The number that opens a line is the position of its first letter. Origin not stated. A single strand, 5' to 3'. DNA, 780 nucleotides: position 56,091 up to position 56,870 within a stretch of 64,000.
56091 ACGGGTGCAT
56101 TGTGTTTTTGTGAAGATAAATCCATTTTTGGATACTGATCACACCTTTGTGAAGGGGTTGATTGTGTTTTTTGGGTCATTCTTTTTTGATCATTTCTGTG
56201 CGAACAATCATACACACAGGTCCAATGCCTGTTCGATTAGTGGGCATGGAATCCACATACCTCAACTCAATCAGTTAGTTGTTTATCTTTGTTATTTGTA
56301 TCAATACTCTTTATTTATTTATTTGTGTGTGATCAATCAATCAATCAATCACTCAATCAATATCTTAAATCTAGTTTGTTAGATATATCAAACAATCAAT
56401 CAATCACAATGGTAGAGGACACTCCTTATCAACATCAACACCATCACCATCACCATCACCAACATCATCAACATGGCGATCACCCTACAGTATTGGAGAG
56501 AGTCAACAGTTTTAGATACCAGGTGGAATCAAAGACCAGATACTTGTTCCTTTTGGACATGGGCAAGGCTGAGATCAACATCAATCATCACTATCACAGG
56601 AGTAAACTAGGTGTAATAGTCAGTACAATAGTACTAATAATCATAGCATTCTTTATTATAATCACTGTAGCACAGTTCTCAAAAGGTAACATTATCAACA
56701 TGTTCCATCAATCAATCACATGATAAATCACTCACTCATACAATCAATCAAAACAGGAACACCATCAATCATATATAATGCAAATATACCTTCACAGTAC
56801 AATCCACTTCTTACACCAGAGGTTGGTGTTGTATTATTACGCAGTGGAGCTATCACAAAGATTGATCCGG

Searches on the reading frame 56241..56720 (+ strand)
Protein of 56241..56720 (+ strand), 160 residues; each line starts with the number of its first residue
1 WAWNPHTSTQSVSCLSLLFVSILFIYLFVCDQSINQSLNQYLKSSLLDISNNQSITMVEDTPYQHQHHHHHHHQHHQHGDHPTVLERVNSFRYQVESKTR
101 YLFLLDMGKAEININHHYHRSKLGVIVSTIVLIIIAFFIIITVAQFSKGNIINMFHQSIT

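Call 88: search_protein_families(library=pfam, proteins=[window:56241-56720:+], max_evalue=1)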
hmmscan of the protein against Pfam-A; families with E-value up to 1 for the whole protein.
window:56241-56720:+ (160 aa): 7 families
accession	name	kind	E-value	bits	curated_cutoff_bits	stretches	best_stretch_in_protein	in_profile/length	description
PF13850.11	ERGIC_N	-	0.0095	16.5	27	1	116-153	12-50/91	Endoplasmic Reticulum-Golgi Intermediate Compartment (ERGIC)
PF10986.14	ZrgA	-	0.017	15.6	27.4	1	61-118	80-112/161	ZrgA family zinc uptake protein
PF04592.20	SelP_N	-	0.047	13.5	23.2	1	54-83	173-202/234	Selenoprotein P, N terminal region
PF06072.16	Herpes_US9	-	0.059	13.7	23.7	1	101-155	12-60/61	Alphaherpesvirus tegument protein US9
PF20237.3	DUF6594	-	0.15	12.4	30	1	52-145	108-192/238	Family of unknown function (DUF6594)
PF04145.20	Ctr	-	0.16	12.9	25.3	1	3-78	17-90/151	Ctr copper transporter family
PF06143.16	Baculo_11_kDa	-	0.17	11.9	28.4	1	112-144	26-58/84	Baculovirus 11 kDa family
